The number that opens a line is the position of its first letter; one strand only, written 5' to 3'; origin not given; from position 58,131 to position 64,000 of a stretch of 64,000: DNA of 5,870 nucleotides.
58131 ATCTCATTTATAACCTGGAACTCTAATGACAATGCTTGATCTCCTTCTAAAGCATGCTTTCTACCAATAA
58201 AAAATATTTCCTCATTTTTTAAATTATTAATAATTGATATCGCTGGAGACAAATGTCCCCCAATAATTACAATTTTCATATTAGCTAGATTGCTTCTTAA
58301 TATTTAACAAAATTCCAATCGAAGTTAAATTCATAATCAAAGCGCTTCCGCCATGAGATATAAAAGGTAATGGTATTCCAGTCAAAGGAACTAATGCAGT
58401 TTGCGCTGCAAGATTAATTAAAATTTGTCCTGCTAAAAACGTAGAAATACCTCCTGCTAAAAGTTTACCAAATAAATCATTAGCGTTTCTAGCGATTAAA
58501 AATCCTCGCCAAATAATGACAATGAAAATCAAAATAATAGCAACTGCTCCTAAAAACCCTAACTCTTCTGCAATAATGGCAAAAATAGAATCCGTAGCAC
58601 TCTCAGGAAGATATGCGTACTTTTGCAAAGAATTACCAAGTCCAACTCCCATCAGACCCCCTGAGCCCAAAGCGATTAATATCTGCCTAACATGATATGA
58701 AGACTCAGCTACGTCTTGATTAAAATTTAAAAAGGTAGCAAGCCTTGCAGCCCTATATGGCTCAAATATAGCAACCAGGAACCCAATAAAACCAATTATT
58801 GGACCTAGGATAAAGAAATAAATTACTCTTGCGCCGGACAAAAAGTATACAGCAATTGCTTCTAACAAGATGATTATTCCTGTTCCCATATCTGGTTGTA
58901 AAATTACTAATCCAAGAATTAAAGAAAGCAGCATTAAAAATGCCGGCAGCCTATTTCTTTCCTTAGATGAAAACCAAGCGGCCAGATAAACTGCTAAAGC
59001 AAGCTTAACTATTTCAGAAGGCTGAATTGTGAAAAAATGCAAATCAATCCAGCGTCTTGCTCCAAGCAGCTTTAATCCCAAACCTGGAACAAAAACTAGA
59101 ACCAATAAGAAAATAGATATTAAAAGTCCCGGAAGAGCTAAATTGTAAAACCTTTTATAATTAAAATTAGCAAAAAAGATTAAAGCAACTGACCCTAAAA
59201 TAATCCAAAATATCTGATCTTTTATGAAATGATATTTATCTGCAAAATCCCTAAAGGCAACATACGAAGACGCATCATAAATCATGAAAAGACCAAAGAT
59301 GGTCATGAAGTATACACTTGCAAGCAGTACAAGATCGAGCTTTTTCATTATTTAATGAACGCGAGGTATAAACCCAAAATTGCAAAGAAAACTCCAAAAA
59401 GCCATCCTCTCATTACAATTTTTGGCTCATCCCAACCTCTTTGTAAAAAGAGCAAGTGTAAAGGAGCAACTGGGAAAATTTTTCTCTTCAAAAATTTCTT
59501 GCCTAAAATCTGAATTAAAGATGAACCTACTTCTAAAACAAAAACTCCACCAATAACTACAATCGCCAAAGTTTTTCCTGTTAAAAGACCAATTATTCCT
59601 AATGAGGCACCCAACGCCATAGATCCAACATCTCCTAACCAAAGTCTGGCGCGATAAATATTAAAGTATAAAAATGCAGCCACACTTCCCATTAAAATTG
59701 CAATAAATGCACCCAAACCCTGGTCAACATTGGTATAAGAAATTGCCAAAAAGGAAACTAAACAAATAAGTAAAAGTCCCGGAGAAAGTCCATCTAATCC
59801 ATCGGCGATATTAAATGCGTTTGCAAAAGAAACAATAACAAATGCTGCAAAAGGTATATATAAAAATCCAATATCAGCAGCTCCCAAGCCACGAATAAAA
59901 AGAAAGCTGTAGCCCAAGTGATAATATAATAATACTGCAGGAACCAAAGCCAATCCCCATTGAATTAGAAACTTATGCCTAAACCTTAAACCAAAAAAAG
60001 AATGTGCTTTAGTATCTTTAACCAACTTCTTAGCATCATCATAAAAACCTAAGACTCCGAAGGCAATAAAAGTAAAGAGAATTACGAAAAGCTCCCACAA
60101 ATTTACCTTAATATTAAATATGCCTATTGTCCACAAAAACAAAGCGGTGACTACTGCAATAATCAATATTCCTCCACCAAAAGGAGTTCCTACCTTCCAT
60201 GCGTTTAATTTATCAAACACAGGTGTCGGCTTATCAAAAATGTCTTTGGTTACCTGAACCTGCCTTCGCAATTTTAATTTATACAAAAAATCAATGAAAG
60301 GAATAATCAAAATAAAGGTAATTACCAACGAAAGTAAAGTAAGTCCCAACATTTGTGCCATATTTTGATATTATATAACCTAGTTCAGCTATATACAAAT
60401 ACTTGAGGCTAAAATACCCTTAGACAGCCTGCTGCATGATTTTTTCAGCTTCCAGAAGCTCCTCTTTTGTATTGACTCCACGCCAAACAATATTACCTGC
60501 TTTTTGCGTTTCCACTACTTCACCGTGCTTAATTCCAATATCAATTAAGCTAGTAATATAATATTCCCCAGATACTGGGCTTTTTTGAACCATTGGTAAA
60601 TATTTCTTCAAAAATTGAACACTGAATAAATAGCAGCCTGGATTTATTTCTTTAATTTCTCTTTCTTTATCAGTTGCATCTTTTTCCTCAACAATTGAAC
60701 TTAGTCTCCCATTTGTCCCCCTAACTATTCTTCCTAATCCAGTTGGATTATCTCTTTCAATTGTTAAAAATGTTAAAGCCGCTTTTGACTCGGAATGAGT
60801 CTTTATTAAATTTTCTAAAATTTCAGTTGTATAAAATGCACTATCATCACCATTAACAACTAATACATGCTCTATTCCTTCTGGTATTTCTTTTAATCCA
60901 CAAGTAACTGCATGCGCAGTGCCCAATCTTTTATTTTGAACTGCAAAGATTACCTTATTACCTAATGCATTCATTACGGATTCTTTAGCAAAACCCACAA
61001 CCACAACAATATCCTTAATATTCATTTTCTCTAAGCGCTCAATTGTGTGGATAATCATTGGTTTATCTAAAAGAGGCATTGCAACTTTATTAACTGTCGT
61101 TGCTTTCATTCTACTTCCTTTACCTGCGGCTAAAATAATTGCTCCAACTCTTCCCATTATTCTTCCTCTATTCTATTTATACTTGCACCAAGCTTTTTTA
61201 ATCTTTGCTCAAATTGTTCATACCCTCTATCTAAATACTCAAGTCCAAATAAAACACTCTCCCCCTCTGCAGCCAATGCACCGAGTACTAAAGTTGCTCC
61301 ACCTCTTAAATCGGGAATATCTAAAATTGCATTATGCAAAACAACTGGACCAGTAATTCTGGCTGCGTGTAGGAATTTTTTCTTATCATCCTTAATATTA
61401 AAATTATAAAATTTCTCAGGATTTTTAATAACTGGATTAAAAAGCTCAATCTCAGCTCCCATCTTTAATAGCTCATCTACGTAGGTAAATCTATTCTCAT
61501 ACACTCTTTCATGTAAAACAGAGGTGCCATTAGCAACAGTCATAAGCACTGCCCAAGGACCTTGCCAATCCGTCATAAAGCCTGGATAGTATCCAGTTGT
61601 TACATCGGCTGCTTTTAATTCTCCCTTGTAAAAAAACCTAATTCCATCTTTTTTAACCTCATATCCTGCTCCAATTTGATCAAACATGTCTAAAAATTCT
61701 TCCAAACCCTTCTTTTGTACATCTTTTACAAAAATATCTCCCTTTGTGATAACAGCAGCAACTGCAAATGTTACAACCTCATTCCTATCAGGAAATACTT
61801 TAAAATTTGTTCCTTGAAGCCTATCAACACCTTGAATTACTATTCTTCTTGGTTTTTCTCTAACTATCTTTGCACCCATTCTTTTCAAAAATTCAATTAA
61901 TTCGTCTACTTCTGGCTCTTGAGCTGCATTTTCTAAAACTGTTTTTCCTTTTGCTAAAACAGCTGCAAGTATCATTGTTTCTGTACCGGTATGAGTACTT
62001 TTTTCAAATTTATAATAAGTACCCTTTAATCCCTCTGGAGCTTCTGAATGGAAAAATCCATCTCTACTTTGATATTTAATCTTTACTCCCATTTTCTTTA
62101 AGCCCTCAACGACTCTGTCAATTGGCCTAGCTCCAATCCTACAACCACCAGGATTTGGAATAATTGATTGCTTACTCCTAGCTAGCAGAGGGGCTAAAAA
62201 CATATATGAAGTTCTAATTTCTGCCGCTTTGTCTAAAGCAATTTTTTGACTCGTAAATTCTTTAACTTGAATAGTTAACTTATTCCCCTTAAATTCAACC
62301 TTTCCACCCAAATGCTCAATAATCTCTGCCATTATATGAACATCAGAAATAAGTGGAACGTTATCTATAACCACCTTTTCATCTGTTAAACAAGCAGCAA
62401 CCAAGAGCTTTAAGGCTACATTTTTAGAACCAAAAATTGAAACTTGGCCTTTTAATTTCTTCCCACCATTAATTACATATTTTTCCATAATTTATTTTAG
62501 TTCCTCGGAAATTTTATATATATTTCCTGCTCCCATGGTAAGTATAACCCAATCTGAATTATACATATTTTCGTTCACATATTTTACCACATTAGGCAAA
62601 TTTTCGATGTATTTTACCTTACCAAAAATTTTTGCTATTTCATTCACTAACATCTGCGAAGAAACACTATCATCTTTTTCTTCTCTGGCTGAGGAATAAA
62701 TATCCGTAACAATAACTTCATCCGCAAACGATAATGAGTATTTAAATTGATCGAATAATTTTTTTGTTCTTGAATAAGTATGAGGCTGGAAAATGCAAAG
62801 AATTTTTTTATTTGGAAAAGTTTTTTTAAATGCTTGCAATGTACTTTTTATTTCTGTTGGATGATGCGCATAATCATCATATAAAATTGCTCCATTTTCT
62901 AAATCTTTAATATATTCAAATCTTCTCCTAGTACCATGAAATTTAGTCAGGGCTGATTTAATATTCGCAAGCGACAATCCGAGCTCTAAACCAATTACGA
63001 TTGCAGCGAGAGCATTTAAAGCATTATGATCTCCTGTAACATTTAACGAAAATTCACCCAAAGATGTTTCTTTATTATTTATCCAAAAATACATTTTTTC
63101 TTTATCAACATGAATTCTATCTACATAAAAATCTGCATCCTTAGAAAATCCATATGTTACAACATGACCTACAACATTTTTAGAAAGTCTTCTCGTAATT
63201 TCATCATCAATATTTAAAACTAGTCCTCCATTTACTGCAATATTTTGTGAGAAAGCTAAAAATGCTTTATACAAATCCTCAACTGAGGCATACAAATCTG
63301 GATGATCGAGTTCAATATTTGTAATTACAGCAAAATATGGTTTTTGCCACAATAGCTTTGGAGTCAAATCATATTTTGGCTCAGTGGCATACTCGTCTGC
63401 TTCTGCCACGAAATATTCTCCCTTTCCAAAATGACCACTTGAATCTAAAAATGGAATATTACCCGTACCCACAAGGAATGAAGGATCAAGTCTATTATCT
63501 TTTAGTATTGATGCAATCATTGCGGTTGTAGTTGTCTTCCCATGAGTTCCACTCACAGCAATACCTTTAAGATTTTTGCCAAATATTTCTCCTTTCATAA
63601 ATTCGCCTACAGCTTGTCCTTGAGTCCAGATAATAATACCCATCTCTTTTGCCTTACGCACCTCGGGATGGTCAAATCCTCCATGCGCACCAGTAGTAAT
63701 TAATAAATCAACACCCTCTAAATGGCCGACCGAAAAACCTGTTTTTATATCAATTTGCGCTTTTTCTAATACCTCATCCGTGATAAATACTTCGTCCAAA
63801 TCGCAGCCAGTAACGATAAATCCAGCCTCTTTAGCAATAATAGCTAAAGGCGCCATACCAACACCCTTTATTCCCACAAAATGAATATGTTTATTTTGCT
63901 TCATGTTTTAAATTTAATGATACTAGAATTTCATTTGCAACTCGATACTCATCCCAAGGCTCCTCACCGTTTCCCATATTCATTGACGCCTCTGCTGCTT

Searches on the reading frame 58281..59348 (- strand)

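Call 29: search_protein_families(library=pfam, proteins=[window:58281-59348:-], max_evalue=0.0001)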
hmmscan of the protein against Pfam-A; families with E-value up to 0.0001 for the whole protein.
window:58281-59348:- (355 aa): 1 family
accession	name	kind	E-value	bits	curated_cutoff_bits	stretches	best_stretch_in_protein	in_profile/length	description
PF01098.24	FTSW_RODA_SPOVE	-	1.1e-96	324.3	26.4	1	9-354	5-354/356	Cell cycle protein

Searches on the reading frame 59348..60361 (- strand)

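Call 29: search_protein_families(library=pfam, proteins=[window:59348-60361:-], max_evalue=0.0001)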
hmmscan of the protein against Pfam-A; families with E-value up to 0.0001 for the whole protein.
window:59348-60361:- (337 aa): 1 family
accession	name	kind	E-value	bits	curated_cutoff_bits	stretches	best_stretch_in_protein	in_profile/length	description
PF00953.26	Glycos_transf_4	-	1.3e-28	100.4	27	1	92-259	2-157/160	Glycosyl transferase family 4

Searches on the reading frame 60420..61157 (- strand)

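Call 29: search_protein_families(library=pfam, proteins=[window:60420-61157:-], max_evalue=0.0001)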
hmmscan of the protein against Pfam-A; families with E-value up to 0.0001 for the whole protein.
window:60420-61157:- (245 aa): 3 families
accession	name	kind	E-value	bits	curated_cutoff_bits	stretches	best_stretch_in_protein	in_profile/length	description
PF00483.29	NTP_transferase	-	1.9e-24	87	21.2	1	6-242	2-243/245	Nucleotidyl transferase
PF12804.13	NTP_transf_3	-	3.4e-18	66.8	27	1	6-138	1-130/160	MobA-like NTP transferase domain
PF01128.25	IspD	-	2.3e-10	41.1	27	1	5-129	2-126/221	2-C-methyl-D-erythritol 4-phosphate cytidylyltransferase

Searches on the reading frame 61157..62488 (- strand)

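Call 29: search_protein_families(library=pfam, proteins=[window:61157-62488:-], max_evalue=0.0001)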
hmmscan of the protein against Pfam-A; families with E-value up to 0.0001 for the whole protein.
window:61157-62488:- (443 aa): 1 family
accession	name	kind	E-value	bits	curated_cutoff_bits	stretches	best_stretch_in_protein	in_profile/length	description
PF00275.25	EPSP_synthase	-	7.1e-78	262.6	22.8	1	7-430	2-417/417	EPSP synthase (3-phosphoshikimate 1-carboxyvinyltransferase)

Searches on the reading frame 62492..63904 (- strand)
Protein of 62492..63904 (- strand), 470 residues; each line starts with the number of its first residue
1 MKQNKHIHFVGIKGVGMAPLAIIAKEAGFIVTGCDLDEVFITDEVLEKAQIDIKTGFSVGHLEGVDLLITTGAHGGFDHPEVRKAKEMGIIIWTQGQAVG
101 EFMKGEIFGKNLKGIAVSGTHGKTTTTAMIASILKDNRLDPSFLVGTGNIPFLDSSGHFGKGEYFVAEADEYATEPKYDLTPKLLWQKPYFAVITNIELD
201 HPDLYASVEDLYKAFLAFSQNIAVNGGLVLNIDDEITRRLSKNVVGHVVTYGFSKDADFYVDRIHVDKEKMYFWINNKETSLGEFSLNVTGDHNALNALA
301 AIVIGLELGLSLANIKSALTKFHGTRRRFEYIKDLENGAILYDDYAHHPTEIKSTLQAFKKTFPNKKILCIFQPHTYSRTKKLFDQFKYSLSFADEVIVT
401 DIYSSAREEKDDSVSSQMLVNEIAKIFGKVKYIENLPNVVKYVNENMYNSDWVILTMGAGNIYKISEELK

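Call 29: search_protein_families(library=pfam, proteins=[window:62492-63904:-], max_evalue=0.0001)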
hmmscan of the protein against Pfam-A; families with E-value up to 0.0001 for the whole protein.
window:62492-63904:- (470 aa): 3 families
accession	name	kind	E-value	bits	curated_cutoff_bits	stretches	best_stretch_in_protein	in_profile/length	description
PF08245.18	Mur_ligase_M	-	1.7e-28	100.4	24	1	117-304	1-199/200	Mur ligase middle domain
PF02875.26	Mur_ligase_C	-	1e-20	75.3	28.4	1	327-460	1-127/127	Mur ligase, glutamate ligase domain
PF01225.30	Mur_ligase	-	1.9e-12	47.8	21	1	6-104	1-92/95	Mur ligase family, catalytic domain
